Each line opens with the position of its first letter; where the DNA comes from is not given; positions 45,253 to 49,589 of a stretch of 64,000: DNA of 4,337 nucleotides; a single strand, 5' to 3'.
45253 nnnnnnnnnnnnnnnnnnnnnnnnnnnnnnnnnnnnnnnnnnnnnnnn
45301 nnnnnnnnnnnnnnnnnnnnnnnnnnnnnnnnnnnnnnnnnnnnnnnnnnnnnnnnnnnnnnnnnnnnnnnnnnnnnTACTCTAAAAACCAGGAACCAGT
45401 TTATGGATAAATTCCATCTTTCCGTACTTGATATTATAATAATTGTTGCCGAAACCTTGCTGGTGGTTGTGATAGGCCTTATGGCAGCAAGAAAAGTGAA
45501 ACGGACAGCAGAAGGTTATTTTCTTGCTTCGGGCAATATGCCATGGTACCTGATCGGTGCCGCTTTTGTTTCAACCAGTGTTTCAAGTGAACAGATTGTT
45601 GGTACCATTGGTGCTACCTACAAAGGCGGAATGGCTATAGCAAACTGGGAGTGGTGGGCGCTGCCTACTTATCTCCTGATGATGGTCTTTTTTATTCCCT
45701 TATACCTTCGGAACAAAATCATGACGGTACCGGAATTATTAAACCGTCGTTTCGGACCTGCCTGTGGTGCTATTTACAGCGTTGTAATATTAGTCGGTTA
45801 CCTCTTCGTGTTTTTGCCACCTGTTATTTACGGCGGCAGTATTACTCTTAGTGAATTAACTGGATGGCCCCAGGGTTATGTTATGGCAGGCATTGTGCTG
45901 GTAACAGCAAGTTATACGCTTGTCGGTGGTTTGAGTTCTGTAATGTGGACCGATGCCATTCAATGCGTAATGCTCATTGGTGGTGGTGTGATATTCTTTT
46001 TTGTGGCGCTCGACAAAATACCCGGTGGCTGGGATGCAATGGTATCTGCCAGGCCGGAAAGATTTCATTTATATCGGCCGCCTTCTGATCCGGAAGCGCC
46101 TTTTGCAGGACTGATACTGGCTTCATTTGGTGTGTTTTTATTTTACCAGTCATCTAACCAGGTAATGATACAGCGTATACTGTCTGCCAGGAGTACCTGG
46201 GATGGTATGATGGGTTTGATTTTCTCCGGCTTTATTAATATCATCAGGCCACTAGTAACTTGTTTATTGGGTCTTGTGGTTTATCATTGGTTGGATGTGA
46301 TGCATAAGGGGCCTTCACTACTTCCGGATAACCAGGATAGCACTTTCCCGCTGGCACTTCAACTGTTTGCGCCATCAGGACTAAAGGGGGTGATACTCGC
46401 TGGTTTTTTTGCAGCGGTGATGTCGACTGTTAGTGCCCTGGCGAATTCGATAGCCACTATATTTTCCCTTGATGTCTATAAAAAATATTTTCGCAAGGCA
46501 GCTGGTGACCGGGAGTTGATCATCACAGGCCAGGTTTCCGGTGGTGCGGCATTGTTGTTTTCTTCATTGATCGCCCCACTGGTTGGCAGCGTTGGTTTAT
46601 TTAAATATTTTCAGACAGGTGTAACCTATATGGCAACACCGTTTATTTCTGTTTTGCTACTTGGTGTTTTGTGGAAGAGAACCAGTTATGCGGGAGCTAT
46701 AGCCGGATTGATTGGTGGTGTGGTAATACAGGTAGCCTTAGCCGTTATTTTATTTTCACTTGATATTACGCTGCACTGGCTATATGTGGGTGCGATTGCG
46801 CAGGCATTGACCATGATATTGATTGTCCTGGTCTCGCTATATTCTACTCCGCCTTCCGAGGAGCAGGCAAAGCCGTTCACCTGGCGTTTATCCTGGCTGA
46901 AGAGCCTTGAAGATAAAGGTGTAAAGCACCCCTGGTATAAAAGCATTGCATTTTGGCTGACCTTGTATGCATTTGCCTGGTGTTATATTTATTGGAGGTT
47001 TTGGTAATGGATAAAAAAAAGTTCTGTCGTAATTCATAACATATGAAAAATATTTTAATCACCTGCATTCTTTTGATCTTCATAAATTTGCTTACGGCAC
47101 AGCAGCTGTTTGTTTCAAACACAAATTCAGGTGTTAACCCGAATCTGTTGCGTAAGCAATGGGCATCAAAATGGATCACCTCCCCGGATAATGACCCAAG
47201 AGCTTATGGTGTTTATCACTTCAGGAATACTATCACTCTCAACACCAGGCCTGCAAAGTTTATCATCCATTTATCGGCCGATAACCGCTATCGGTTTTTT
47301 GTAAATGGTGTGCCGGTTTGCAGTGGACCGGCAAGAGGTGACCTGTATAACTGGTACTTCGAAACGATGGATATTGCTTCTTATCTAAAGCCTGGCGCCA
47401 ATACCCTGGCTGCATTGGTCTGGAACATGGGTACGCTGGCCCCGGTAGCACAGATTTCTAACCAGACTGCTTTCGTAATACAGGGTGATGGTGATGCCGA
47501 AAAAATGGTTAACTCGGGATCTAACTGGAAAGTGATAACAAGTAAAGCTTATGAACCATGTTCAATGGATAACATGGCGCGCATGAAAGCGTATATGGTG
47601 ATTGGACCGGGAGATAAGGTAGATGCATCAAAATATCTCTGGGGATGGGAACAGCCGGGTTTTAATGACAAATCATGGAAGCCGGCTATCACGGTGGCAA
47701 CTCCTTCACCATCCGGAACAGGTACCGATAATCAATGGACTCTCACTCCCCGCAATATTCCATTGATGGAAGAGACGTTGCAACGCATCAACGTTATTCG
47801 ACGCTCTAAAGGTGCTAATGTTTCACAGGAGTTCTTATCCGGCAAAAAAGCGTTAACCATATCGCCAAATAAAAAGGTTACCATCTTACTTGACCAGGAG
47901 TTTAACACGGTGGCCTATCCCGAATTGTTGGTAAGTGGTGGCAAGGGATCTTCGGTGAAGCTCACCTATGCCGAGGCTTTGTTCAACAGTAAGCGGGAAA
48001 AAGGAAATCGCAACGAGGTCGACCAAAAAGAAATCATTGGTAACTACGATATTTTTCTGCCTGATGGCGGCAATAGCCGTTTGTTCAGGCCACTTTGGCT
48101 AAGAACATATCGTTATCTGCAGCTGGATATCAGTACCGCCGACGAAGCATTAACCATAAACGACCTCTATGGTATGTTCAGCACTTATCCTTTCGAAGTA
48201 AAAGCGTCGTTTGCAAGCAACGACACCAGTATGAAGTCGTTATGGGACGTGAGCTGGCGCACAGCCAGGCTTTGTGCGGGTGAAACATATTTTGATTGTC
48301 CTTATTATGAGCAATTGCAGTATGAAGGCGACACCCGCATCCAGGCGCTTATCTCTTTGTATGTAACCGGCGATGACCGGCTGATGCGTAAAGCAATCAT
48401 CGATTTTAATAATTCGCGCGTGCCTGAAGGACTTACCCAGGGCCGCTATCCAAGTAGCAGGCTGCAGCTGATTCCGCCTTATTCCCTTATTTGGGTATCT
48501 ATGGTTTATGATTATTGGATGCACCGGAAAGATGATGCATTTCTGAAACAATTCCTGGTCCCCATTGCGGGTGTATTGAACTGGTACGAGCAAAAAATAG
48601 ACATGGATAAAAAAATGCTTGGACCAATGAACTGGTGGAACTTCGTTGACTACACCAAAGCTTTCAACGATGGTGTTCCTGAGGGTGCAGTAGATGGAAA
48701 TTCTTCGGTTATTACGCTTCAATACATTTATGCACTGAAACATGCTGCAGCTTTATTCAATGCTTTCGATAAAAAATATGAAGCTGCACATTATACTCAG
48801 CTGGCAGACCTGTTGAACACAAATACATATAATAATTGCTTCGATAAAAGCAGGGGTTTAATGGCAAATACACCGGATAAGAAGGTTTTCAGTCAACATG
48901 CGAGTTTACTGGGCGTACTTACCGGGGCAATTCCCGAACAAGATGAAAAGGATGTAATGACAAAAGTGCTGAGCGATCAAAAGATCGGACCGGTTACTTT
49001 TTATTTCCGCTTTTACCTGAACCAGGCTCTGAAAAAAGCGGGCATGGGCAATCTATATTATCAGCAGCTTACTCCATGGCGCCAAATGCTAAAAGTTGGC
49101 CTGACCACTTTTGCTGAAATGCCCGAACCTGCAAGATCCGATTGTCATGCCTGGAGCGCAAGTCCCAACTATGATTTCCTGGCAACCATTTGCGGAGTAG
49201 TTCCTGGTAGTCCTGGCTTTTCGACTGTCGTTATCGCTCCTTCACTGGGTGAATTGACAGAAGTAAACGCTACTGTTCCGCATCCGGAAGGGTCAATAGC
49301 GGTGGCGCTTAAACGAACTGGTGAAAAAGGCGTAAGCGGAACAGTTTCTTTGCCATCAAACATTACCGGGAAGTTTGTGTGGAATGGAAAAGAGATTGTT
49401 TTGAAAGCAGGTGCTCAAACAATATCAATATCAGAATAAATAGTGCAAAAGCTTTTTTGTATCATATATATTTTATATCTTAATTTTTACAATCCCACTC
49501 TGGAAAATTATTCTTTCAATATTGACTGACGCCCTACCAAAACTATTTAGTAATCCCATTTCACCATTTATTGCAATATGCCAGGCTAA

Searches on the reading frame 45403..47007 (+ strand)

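Call 75: search_protein_families(library=pfam, proteins=[window:45403-47007:+], max_evalue=0.001)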
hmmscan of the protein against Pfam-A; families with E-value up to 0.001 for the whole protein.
window:45403-47007:+ (534 aa): 1 family
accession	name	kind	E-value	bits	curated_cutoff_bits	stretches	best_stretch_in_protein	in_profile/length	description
PF00474.23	SSF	-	5.7e-54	184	22.8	1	39-439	1-406/406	Sodium:solute symporter family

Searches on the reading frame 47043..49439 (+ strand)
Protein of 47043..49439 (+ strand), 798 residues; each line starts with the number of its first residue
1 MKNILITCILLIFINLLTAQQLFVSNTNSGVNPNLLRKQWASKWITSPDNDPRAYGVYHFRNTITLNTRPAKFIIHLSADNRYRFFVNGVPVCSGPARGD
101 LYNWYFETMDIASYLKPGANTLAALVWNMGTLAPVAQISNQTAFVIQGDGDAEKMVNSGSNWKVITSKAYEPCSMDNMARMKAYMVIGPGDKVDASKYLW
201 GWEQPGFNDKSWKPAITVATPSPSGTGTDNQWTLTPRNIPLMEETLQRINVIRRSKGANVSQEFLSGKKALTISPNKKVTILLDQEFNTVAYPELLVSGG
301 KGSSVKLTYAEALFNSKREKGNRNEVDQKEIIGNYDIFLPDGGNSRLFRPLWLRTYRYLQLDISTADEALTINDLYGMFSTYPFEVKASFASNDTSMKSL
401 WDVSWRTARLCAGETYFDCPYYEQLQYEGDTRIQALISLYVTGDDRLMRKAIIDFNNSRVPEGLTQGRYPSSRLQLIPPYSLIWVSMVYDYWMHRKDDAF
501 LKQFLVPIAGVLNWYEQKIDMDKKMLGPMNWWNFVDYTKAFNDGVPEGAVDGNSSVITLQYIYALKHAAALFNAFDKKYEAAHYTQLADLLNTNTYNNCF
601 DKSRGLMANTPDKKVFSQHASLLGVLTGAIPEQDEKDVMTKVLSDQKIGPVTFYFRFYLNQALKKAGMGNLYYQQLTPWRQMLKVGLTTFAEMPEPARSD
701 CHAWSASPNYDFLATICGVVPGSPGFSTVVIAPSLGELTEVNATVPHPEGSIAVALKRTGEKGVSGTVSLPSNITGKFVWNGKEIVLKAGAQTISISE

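Call 75: search_protein_families(library=pfam, proteins=[window:47043-49439:+], max_evalue=0.001)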
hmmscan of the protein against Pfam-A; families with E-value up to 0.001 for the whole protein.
window:47043-49439:+ (798 aa): 3 families
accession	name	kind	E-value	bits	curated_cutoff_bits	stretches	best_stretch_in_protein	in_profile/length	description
PF17389.8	Bac_rhamnosid6H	-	6e-24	85.4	24.5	1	388-709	4-332/339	Bacterial alpha-L-rhamnosidase 6 hairpin glycosidase domain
PF17390.7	Bac_rhamnosid_C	-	5.7e-08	32.9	22.1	1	718-781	1-64/78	Bacterial alpha-L-rhamnosidase C-terminal domain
PF08531.16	Bac_rhamnosid_N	-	3.9e-07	30.5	25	1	74-222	7-157/172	Alpha-L-rhamnosidase N-terminal domain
